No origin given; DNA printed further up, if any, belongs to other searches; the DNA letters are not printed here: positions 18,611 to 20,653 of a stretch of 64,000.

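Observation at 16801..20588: PQQ dehydrogenase followed by a secreted mono-haem cytochrome c with Cys-rich N-terminus: candidate periplasmic electron-transfer pair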

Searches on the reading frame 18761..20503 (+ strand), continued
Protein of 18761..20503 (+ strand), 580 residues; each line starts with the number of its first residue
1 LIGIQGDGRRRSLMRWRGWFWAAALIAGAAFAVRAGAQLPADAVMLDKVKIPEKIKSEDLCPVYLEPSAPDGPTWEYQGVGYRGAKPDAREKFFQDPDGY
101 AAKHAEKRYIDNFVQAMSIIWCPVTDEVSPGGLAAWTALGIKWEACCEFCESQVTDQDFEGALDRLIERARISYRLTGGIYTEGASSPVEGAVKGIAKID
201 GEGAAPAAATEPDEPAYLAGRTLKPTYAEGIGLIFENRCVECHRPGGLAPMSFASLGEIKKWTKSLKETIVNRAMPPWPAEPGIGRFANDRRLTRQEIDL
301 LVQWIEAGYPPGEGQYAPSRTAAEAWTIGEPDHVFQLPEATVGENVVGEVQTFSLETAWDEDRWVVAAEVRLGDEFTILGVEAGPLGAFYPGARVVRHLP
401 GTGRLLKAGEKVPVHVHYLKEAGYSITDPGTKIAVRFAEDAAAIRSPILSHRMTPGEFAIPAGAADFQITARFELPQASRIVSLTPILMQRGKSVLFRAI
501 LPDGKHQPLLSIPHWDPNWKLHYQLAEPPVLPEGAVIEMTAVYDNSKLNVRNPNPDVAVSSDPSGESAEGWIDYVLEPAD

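Call 31: fold_search(model_id=the predicted structure, library=pdb)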
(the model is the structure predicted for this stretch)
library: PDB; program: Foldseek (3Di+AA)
matches with E <= 10: 1613; with E <= 0.001: 88
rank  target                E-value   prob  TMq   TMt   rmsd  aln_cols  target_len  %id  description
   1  4zel_A                5.7e-13  1.00  0.36  0.37   8.5       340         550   13  Human dopamine beta-hydroxylase (released 2016-04-20)
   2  4zel_B                1.3e-11  1.00  0.31  0.32   9.7       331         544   14  Human dopamine beta-hydroxylase (released 2016-04-20)
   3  8dsl_A                2.7e-10  1.00  0.30  0.49   6.9       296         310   14  Peptidylglycine alpha hydroxylating monooxygenase, Q272E (released 2023-03-22)
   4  3mll                  2.8e-10  1.00  0.31  0.53   7.0       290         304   14  Reduced (Cu+) peptidylglycine alpha-hydroxylating monooxygenase (PHM) with bound azide (released 2011-03-02)
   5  6ala_C                4.7e-10  1.00  0.34  0.61   4.9       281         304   14  Crystal structure of H108A peptidylglycine alpha-hydroxylating monooxygenase (PHM) in complex with citrate (released 2018-07-18)
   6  5wja_A                8.7e-10  1.00  0.29  0.49   7.9       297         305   13  Crystal structure of H107A peptidylglycine alpha-hydroxylating monooxygenase (PHM) in complex with citrate (released 2018-07-18)
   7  3mib                  9.7e-10  1.00  0.31  0.53   6.4       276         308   14  Oxidized (Cu2+) peptidylglycine alpha-hydroxylating monooxygenase (PHM) with bound nitrite (released 2010-11-24)
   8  1phm                  1.0e-09  1.00  0.32  0.56   6.0       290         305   14  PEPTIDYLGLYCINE ALPHA-HYDROXYLATING MONOOXYGENASE (PHM) FROM RAT (released 1998-11-11)
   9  1opm                  1.0e-09  1.00  0.30  0.51   6.6       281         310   14  OXIDIZED (CU2+) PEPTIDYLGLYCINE ALPHA-HYDROXYLATING MONOOXYGENASE (PHM) WITH BOUND SUBSTRATE (released 1999-09-29)
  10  3mic                  1.1e-09  1.00  0.31  0.53   6.4       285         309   13  Oxidized (Cu2+) peptidylglycine alpha-hydroxylating monooxygenase (PHM) with bound azide obtained by co-crystallization (released 2010-11-24)
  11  3mlj                  1.2e-09  1.00  0.32  0.54   7.0       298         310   14  Reduced (Cu+) peptidylglycine alpha-hydroxylating monooxygenase (PHM) with bound carbon monooxide (CO) (released 2011-03-02)
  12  6ala_A                1.3e-09  1.00  0.33  0.60   5.2       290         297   14  Crystal structure of H108A peptidylglycine alpha-hydroxylating monooxygenase (PHM) in complex with citrate (released 2018-07-18)
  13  1sdw                  1.4e-09  1.00  0.33  0.55   6.2       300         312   14  Reduced (Cu+) peptidylglycine alpha-hydroxylating monooxygenase with bound peptide and dioxygen (released 2004-05-11)
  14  5wm0                  1.4e-09  1.00  0.30  0.51   5.9       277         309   14  Crystal structure of apo wild type peptidylglycine alpha-hydroxylating monooxygenase (PHM) soaked with peptide (peptide  (released 2018-07-18)
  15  6ay0                  2.1e-09  1.00  0.31  0.52   5.7       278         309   14  Crystal structure of H108A peptidylglycine alpha-hydroxylating monooxygenase (PHM) soaked with peptide (released 2018-07-18)
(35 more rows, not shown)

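Call 32: search_solved_structures(query=A2, max_evalue=10, show_alignments=5)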
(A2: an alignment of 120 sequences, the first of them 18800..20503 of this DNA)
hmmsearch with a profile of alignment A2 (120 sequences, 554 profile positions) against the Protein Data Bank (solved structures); distinct sequences matched with E-value up to 10: 5.
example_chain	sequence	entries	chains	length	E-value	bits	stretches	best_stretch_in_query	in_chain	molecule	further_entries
4rlr_A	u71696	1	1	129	0.022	17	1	183-204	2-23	Cytochrome c, 1 heme-binding site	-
3or5_A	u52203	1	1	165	0.056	15.6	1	60-150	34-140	Thiol:disulfide interchange protein, thioredoxin family protein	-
6xkw_p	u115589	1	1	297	0.74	11.9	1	161-209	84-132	Cbb3-type cytochrome c oxidase subunit CcoP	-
5c2v_A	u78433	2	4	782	1.7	10.7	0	179-203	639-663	HYDRAZINE SYNTHASE ALPHA SUBUNIT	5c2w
4mo1_A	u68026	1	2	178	3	9.9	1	167-212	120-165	Antitermination protein Q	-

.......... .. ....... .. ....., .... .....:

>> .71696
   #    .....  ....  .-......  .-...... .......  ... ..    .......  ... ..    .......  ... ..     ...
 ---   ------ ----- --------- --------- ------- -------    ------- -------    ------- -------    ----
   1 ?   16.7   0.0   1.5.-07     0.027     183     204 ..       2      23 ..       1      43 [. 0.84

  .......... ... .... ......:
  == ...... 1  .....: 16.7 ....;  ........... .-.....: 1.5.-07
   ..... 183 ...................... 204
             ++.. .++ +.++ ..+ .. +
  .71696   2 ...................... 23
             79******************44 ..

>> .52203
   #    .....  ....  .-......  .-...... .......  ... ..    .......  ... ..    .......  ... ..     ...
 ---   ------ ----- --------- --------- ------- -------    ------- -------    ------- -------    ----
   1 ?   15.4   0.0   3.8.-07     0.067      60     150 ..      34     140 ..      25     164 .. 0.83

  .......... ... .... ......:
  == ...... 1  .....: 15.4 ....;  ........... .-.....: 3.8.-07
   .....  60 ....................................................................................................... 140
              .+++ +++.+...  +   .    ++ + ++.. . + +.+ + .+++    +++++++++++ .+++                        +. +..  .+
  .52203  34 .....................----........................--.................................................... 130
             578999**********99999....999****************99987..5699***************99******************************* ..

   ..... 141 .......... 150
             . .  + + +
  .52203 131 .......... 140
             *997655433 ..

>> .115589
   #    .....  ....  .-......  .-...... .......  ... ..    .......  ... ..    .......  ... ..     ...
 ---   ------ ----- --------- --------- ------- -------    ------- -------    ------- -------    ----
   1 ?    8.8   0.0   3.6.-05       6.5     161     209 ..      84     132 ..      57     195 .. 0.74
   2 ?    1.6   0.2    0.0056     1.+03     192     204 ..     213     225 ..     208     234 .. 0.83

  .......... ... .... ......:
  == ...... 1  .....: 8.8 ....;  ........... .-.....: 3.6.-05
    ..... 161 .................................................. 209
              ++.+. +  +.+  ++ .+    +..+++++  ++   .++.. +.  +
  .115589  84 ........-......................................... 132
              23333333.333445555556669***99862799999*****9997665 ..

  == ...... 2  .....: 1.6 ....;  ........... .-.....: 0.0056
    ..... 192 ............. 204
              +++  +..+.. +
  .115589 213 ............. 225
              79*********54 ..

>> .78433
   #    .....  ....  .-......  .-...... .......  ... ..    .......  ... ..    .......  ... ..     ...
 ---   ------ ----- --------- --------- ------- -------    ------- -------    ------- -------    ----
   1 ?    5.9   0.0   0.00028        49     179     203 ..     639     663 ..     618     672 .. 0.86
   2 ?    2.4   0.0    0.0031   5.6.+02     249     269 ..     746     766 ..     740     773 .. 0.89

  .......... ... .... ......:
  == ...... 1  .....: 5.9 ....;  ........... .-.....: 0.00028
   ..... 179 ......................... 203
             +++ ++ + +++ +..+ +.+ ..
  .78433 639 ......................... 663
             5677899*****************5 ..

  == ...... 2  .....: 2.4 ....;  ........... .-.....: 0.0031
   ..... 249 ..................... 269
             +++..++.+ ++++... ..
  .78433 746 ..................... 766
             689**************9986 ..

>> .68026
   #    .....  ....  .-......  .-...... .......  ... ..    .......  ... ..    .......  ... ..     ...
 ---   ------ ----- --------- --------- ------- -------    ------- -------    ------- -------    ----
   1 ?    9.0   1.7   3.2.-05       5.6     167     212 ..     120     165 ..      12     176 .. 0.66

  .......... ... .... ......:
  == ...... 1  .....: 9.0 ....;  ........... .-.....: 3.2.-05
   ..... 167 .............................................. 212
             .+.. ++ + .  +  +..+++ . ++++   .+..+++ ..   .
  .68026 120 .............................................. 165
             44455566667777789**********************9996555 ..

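Call 40: search_protein_families(library=pfam, proteins=[L050:7188-8225:+, L050:73-1611:+, L050:1878-2879:+, L050:2953-4344:+, L021:2267-3544:+, L021:3650-4830:+], max_evalue=0.01)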
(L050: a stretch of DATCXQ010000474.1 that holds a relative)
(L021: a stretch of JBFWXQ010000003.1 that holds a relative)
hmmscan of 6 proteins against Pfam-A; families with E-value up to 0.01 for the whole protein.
L050:7188-8225:+ (345 aa): 6 families
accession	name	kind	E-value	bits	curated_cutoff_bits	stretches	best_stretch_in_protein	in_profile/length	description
PF14537.11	Cytochrom_c3_2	-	7.3e-08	33.2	25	1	171-241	6-70/79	Cytochrome c3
PF14522.11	Cytochrome_C7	-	3.1e-06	27.4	24.8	0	193-241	13-54/67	Cytochrome c7 and related cytochrome c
PF09699.15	Paired_CXXCH_1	-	3.6e-05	23.8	20.6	0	297-327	8-38/41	Doubled CXXCH motif (Paired_CXXCH_1)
PF22113.1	Mtrc-MtrF_II-IV_dom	-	0.0011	19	30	0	297-331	8-41/176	Outer membrane cytochrome MtrC/MtrF-like, domains II/IV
PF13435.11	Cytochrome_C554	-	0.0013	20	20.8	0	167-201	44-84/84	Cytochrome c554 and c-prime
PF22678.1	Cytochrom_c_NrfB-like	-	0.0016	19.3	27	0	196-238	1-43/89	Cytochrome c-type protein NrfB-like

L050:73-1611:+ (512 aa): 1 family
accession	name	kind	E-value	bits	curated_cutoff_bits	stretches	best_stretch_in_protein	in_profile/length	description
PF04909.20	Amidohydro_2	-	1.1e-10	42.2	26.4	1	276-471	129-288/289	Amidohydrolase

L050:1878-2879:+ (333 aa): 2 families
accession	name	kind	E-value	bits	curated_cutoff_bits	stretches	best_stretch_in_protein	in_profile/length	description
PF00903.31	Glyoxalase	-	1.7e-14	54.7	20.6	1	190-325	1-121/121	Glyoxalase/Bleomycin resistance protein/Dioxygenase superfamily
PF13669.12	Glyoxalase_4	-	2.9e-08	34.4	27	1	262-314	64-109/109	Glyoxalase/Bleomycin resistance protein/Dioxygenase superfamily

L050:2953-4344:+ (463 aa): 3 families
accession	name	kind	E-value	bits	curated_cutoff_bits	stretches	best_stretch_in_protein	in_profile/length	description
PF03150.19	CCP_MauG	-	2.8e-23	83.6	25.6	2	59-231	4-145/149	Di-haem cytochrome c peroxidase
PF00034.26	Cytochrom_C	-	0.0016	20.2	21.3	0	278-295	4-17/90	Cytochrome c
PF21419.2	RoxA-like_Cyt-c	-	0.0078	16.2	26.7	0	396-414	12-30/39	RoxA-like, cytochrome c-like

L021:2267-3544:+ (425 aa): 1 family
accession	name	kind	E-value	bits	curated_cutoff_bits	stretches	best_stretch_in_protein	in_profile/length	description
PF06585.17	JHBP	-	0.00013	21.7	29.2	0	70-126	92-148/239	Haemolymph juvenile hormone binding protein (JHBP)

L021:3650-4830:+ (393 aa): 2 families
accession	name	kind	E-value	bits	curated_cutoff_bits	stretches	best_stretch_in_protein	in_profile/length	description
PF13442.11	Cytochrome_CBB3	-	5.5e-05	23.9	27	1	27-75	7-53/68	Cytochrome C oxidase, cbb3-type, subunit III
PF00034.26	Cytochrom_C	-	0.002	19.8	21.3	1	29-101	7-87/90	Cytochrome c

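Call 46: search_protein_families(library=pfam, proteins=[P0088, P0090], max_evalue=0.1)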
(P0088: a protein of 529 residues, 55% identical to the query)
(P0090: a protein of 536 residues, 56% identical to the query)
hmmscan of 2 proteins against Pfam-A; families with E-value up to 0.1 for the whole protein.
P0088 (529 aa): 2 families
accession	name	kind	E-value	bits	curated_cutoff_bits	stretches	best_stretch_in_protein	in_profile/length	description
PF23414.1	Beta-prop_EML_2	-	0.028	14.2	90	0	251-321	18-87/266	Echinoderm microtubule-associated protein second beta-propeller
PF13360.13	PQQ_2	-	0.037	14.1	27.6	1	237-304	27-226/233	Outer membrane protein assembly factor BamB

P0090 (536 aa): 4 families
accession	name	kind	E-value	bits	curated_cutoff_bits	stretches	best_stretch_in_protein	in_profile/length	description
PF23414.1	Beta-prop_EML_2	-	0.01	15.7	90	0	253-319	20-85/266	Echinoderm microtubule-associated protein second beta-propeller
PF01436.27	NHL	-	0.029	14.9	20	0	414-438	5-28/28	NHL repeat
PF13360.13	PQQ_2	-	0.033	14.3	27.6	0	227-306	160-228/233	Outer membrane protein assembly factor BamB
PF25174.1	Beta-prop_THOC3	-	0.042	13.3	305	0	257-332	73-147/272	THOC3 beta-propeller domain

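Call 47: find_encoding_contigs(protein=P0090, flank=4000, max_places=3)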
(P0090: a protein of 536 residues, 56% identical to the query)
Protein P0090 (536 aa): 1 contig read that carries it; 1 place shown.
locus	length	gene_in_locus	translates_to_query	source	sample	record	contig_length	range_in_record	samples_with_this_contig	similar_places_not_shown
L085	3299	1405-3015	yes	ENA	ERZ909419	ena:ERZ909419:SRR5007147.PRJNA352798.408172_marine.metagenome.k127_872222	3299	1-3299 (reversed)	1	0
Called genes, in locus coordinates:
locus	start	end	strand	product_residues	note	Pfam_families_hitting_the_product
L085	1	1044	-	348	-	?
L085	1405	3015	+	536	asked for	-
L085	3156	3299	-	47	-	?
